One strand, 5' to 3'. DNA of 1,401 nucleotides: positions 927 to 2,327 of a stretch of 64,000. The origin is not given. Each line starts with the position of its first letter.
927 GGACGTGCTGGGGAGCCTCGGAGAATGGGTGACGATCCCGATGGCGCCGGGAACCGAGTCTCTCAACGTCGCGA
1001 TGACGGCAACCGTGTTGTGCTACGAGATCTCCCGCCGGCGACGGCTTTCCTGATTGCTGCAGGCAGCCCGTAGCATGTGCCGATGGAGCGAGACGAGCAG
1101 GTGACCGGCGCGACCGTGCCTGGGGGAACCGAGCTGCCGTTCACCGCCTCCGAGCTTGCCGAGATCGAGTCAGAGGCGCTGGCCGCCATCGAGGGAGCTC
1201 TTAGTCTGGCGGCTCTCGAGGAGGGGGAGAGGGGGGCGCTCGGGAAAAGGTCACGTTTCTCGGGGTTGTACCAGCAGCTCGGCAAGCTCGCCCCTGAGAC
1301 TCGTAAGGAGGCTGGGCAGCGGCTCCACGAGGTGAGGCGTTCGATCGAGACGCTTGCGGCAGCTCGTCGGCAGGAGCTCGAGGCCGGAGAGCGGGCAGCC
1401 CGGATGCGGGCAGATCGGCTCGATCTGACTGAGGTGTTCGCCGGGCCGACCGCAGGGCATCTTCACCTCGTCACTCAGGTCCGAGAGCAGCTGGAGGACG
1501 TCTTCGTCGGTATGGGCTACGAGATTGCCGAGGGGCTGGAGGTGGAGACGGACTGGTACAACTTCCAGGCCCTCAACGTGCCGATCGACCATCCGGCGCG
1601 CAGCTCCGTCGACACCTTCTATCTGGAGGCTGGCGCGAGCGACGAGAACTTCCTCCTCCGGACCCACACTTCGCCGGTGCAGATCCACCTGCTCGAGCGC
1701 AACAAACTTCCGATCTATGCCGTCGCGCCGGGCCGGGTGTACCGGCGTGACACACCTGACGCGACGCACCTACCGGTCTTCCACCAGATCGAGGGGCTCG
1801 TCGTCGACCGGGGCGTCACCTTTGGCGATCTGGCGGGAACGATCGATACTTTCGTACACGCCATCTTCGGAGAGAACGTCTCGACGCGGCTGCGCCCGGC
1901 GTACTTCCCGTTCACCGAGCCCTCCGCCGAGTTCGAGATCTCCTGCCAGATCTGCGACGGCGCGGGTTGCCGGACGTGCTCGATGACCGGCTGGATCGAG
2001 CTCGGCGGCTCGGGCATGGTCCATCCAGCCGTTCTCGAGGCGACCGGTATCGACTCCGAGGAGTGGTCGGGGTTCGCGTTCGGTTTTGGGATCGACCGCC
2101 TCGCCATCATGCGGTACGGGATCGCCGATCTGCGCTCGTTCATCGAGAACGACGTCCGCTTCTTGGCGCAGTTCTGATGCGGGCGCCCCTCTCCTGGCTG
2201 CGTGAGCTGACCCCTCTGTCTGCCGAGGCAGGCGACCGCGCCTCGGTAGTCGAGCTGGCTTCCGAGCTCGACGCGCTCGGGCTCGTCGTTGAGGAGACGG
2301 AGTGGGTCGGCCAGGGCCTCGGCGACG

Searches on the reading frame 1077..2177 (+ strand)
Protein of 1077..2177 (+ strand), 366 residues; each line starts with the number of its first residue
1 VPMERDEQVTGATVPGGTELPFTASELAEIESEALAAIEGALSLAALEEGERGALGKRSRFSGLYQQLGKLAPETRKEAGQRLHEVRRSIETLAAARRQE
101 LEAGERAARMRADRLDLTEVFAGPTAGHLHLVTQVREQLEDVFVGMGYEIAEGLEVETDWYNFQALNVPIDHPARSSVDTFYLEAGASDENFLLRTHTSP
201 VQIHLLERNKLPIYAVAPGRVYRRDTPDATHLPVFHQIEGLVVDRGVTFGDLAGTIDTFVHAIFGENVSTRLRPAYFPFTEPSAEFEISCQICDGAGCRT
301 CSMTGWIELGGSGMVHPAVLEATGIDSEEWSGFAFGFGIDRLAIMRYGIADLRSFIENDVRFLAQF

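Call 82: search_protein_families(library=padloc, alignment_id=A7, max_evalue=0.00001)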
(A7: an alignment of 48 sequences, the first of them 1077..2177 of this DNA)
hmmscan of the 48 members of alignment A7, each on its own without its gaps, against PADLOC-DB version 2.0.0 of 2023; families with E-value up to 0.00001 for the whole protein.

A. member 1, window:1077-2177:+ (366 aa): 0 families

B. families by the number of members that match (of 48 scanned): 19 families
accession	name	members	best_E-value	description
PDLC04135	mad3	5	6.5e-99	mads_3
PDLC04140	mad8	5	1.7e-38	mads_8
PDLC02980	AriA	3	4e-14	-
PDLC02914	ATPase-Toprim_I-B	3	3.3e-11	-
PDLC03816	RTasPolA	1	5.5e-40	DRT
PDLC04134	mad2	1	5.8e-15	mads_2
PDLC02707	PbeA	1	1.3e-10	PbeA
PDLC01991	CARF_m8--CARF_LolE_TM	1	2.2e-09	-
PDLC03659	mREase_IV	1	1.3e-08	Type IV methyl-directed restriction enzyme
PDLC01086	C3a186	1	1.4e-07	"C-3?,4? desaturase"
PDLC03878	NsnB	1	2.3e-07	-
PDLC02870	DpdF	1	3.3e-07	DpdF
PDLC04175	HEC-01A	1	5.1e-07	-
PDLC04164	AriA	1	2.3e-06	-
PDLC02864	DpdF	1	2.4e-06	DpdF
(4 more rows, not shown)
